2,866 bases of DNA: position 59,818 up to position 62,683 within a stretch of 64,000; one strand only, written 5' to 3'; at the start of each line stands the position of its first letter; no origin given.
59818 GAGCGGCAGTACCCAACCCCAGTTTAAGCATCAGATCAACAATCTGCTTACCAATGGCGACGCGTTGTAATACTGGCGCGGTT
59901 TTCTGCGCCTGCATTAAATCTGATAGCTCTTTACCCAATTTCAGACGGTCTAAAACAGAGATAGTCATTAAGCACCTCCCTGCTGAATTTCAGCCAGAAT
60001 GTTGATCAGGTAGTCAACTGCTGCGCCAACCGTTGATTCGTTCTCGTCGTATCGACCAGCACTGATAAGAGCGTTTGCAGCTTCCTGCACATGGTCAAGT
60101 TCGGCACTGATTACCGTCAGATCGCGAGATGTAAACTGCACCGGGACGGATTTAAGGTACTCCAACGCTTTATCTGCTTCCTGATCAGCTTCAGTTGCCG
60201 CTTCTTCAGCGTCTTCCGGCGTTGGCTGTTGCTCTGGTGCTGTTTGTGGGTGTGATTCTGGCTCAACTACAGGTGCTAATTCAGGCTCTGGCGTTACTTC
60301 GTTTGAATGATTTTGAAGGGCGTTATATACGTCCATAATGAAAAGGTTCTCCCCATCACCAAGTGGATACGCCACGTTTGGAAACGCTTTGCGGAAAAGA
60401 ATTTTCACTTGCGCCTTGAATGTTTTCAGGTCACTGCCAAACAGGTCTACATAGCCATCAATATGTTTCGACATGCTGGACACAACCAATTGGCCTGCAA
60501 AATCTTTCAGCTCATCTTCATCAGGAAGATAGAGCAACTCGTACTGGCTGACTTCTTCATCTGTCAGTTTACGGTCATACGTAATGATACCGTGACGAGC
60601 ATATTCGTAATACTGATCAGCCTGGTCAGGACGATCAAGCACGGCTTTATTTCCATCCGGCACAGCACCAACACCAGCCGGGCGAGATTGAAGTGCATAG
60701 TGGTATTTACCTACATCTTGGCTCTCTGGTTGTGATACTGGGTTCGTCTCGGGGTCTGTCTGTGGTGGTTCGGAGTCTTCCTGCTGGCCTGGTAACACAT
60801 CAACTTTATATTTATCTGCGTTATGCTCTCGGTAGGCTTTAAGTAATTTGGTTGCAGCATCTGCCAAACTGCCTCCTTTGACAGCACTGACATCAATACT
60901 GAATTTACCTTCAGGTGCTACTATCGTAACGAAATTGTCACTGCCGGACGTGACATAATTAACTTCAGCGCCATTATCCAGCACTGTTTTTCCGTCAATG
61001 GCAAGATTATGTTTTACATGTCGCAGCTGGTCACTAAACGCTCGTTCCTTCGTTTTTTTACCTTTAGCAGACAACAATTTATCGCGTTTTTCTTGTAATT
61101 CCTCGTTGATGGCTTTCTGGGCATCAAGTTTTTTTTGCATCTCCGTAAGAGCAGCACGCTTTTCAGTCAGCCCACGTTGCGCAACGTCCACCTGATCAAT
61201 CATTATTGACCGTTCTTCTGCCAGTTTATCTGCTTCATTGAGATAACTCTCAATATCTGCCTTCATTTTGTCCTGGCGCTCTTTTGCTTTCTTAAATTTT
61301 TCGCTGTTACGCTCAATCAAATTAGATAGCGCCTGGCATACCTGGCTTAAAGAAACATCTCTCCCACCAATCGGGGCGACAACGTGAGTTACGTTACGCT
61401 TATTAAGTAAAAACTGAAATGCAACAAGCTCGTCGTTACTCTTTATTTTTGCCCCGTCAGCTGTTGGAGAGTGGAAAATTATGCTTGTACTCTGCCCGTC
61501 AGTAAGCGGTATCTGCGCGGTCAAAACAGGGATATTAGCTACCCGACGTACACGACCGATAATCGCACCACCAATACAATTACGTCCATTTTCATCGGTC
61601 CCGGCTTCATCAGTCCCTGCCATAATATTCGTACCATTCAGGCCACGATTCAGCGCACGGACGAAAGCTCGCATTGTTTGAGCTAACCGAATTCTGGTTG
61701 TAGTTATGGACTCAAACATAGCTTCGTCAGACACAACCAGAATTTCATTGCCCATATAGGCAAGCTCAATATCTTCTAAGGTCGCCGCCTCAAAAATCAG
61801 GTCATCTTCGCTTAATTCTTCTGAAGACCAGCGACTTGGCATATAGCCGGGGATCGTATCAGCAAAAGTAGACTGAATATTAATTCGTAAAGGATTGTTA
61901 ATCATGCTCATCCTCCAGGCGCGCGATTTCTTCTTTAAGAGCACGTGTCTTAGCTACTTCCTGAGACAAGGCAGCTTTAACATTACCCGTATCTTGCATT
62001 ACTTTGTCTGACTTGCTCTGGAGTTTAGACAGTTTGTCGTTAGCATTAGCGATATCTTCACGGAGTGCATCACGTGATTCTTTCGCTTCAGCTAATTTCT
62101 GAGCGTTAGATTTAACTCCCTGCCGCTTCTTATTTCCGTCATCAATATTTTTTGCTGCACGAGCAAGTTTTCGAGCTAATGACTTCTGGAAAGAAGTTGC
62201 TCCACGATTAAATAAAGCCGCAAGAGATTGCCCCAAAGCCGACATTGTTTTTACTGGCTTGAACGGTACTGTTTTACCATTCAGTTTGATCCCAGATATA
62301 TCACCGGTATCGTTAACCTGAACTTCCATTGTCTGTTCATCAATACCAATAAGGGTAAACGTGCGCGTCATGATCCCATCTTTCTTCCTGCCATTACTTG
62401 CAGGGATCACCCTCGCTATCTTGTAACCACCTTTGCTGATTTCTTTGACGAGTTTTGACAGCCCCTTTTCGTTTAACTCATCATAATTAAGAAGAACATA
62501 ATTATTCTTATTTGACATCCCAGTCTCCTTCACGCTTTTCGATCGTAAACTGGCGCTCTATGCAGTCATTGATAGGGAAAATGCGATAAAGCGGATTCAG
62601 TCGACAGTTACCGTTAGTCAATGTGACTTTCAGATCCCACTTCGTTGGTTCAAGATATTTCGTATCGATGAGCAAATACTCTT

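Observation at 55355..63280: Eight-gene minus-strand late operon with holin-like, antiholin-like and large uncharacterised proteins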

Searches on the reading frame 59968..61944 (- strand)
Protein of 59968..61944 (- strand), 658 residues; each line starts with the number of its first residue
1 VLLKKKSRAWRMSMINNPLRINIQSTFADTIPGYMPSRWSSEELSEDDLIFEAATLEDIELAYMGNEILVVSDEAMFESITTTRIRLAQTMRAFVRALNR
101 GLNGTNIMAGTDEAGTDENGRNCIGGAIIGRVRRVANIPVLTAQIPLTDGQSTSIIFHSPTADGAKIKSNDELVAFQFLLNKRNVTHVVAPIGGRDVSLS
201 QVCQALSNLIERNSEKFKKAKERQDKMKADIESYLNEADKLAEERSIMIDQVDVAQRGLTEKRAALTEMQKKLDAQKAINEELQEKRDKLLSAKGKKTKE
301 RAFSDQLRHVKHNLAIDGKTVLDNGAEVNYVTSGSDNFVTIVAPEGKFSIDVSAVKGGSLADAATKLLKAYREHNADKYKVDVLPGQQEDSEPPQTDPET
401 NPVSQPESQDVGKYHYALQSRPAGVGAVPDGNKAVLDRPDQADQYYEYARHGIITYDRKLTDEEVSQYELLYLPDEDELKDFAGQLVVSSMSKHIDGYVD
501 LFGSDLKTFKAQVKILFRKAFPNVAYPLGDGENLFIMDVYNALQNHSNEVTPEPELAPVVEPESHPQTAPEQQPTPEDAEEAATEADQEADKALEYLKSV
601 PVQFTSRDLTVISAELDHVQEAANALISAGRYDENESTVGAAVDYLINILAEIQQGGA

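Call 4: search_protein_families(library=pfam, proteins=[window:59968-61944:-], max_evalue=0.01)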
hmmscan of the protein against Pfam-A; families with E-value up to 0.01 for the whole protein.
window:59968-61944:- (658 aa): 3 families
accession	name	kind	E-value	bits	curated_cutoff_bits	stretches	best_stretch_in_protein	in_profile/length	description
PF18788.6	DarA_N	-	5.2e-40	136.5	27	1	75-214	1-122/122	Defence against restriction A N-terminal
PF18789.6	DarA_C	-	9e-19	68.2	27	1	412-475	2-70/70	Defence against restriction A C-terminal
PF05887.16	Trypan_PARP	-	0.0009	19.7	100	1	548-605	67-124/134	Procyclic acidic repetitive protein (PARP)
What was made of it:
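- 59968..61905 (-): darA: internal head, anti-restriction and head-size protein, 645 aa. Pfam DarA_N 5e-40 and DarA_C 9e-19 (call 4).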

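Call 5: search_protein_families(library=phrogs, proteins=[window:59968-61944:-], max_evalue=0.001)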
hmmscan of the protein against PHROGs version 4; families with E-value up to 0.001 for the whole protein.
window:59968-61944:- (658 aa): 4 families
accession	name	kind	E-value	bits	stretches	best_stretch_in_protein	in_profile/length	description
phrog_1926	-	other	0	1139.9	1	14-657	1-656/1410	released from the phage upon host infection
phrog_26978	-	unknown function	6.6e-59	200.6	1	49-335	39-334/343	-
phrog_21969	-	unknown function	1.4e-24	87.7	1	47-296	39-277/502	-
phrog_8883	-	unknown function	7.4e-11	42.2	1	147-269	252-381/650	-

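Call 46: search_solved_structures(query=window:59968-61905:-, max_evalue=0.01, show_alignments=1)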
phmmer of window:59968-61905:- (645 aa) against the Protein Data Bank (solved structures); distinct sequences matched with E-value up to 0.01: 1.
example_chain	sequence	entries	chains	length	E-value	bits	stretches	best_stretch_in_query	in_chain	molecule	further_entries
9ukm_I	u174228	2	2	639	8e-121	408.1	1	35-644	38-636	Defense against restriction protein A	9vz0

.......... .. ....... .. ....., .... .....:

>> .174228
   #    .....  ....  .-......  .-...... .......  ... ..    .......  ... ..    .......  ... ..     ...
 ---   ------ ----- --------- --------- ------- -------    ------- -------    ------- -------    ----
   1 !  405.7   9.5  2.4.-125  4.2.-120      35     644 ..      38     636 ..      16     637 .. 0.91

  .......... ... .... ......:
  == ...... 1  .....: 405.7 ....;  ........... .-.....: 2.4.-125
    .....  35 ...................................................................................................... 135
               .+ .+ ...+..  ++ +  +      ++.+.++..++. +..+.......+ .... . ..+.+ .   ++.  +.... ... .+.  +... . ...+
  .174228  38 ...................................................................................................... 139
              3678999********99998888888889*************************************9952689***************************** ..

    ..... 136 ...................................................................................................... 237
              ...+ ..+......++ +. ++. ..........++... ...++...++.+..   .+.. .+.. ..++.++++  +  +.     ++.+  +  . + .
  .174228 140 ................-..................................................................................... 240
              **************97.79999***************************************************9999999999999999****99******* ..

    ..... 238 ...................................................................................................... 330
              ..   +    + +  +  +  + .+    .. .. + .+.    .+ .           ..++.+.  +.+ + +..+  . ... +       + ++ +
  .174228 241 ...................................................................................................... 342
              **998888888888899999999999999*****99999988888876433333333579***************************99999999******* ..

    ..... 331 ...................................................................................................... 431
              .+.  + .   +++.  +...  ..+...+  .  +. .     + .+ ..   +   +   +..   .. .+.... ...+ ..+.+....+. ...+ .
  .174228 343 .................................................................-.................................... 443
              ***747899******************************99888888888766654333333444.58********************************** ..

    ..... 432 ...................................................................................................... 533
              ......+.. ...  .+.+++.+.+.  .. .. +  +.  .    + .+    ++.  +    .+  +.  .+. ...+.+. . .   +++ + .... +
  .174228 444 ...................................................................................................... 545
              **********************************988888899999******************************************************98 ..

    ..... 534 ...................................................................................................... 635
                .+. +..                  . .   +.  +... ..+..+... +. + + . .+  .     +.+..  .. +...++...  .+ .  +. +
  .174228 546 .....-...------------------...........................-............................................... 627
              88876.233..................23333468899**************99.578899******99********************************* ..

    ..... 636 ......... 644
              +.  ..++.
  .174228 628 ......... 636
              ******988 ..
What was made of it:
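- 59968..61905 (-): Matches PDB 9ukm_I at E=8e-121 over residues 35-644 (call 46).
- On P1-type Dar (defence against restriction) system: PDB 9ukm_I at 8e-121 (call 46).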

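Call 56: search_protein_families(library=ncbifam, proteins=[window:59968-61905:-], max_evalue=0.001)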
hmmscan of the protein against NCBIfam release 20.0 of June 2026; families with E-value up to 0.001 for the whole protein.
window:59968-61905:- (645 aa): 4 families
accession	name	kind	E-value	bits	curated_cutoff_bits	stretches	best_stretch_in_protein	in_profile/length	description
NF052326.1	anti_RE_DarA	equivalog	0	1136.9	350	1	2-645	1-654/654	antirestriction phage head protein DarA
TIGR02168.1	SMC_prok_B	equivalog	6.9e-05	20.8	567.35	1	190-356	395-558/1181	chromosome segregation protein SMC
NF045487.1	ASRP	equivalog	0.00062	18.5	300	0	162-296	90-225/593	archaea-specific SMC-related protein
TIGR01069.2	mutS2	equivalog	0.00069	18.1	400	1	179-343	511-677/790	endonuclease MutS2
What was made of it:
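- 59968..61905 (-): NCBIfam NF052326 anti_RE_DarA equivalog, 1137 bits against a cutoff of 350 (call 56).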

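Call 72: search_protein_families(library=padloc, proteins=[window:59968-61905:-], max_evalue=0.01)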
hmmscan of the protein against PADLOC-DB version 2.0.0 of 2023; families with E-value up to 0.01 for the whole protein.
window:59968-61905:- (645 aa): 2 families
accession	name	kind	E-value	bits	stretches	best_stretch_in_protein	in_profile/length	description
PDLC00602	ZorA1|ZorA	-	0.0011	15.8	1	184-298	327-443/648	MotA/ExbB/TolQ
PDLC03859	LmuB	-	0.0015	15.8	1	193-306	198-489/611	-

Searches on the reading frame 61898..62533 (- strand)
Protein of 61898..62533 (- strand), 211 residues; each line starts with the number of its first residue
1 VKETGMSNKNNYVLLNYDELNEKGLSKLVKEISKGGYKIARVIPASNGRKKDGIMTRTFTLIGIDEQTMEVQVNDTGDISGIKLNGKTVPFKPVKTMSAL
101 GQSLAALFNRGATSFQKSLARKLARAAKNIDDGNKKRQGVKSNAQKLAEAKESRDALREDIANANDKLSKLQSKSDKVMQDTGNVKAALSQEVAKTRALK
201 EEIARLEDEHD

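Call 4: search_protein_families(library=pfam, proteins=[window:61898-62533:-], max_evalue=0.01)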
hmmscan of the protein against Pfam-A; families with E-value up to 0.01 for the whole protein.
window:61898-62533:- (211 aa): 3 families
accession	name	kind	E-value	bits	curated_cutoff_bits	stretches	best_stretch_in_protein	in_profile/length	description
PF18788.6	DarA_N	-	6.4e-18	65.2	27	1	16-111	2-121/122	Defence against restriction A N-terminal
PF12777.12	MT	-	0.0052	16.3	24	1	131-182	214-265/344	Microtubule-binding stalk of dynein motor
PF13870.11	CCDC113_CCDC96_CC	-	0.0085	16.3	31.6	1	151-209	48-106/177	CCDC113/CCDC96, coiled-coil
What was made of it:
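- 61898..62518 (-): hdf: DarA-N-domain paralog, 206 aa, partner of DarA inside the capsid. Pfam DarA_N 6e-18 (call 4).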

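Call 5: search_protein_families(library=phrogs, proteins=[window:61898-62533:-], max_evalue=0.001)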
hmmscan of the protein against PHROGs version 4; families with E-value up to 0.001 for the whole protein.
window:61898-62533:- (211 aa): 2 families
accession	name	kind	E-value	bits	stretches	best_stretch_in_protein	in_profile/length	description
phrog_1620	-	moron, auxiliary metabolic gene and host takeover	2.3e-76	257.2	1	6-210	1-200/200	Hdf-like antirestriction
phrog_1538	-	tail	0.00081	19.2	1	97-209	257-359/811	tail length tape measure protein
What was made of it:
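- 61898..62518 (-): PHROG Hdf-like 2e-76 (call 5).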

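Call 47: search_solved_structures(query=window:61898-62518:-, max_evalue=0.01, show_alignments=1)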
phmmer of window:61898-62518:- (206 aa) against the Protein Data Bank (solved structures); distinct sequences matched with E-value up to 0.01: 1.
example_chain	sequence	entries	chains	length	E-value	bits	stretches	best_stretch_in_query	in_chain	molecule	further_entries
9ukm_H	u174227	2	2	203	2.2e-25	93.1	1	3-199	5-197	Hdf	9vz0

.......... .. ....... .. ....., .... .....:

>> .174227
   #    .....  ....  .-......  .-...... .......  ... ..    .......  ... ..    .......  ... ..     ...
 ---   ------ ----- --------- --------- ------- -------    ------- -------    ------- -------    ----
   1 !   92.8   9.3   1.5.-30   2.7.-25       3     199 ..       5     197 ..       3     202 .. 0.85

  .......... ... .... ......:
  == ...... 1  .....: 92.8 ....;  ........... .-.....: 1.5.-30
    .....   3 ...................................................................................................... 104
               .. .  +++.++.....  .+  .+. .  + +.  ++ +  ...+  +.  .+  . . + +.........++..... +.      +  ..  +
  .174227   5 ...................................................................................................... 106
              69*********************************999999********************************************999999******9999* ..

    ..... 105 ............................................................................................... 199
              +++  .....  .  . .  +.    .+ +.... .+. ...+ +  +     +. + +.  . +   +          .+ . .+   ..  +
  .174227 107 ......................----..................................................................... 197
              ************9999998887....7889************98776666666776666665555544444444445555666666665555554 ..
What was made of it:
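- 61898..62518 (-): Matches PDB 9ukm_H at E=2e-25 (call 47).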

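Call 56: search_protein_families(library=ncbifam, proteins=[window:61898-62518:-], max_evalue=0.001)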
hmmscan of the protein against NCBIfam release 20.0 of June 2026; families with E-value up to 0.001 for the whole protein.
window:61898-62518:- (206 aa): 2 families
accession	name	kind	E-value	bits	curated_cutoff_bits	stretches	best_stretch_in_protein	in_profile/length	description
NF045487.1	ASRP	equivalog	0.00026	19.7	300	1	114-204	123-212/593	archaea-specific SMC-related protein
TIGR02169.1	SMC_prok_A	equivalog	0.00027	18.7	729.4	1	111-203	406-498/1165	chromosome segregation protein SMC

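Call 72: search_protein_families(library=padloc, proteins=[window:61898-62518:-], max_evalue=0.01)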
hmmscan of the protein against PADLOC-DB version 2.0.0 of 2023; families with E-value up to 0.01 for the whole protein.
window:61898-62518:- (206 aa): 3 families
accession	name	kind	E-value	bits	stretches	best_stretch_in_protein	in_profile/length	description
PDLC02668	DndD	-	0.0012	15.9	1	114-204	375-468/659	DndD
PDLC00262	LmuB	-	0.0064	13.4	1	126-203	197-275/588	AAA ATPase domain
PDLC00517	JetC1|JetC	-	0.0088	12.3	1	103-205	367-468/1119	DUF3584 domain; MukB-like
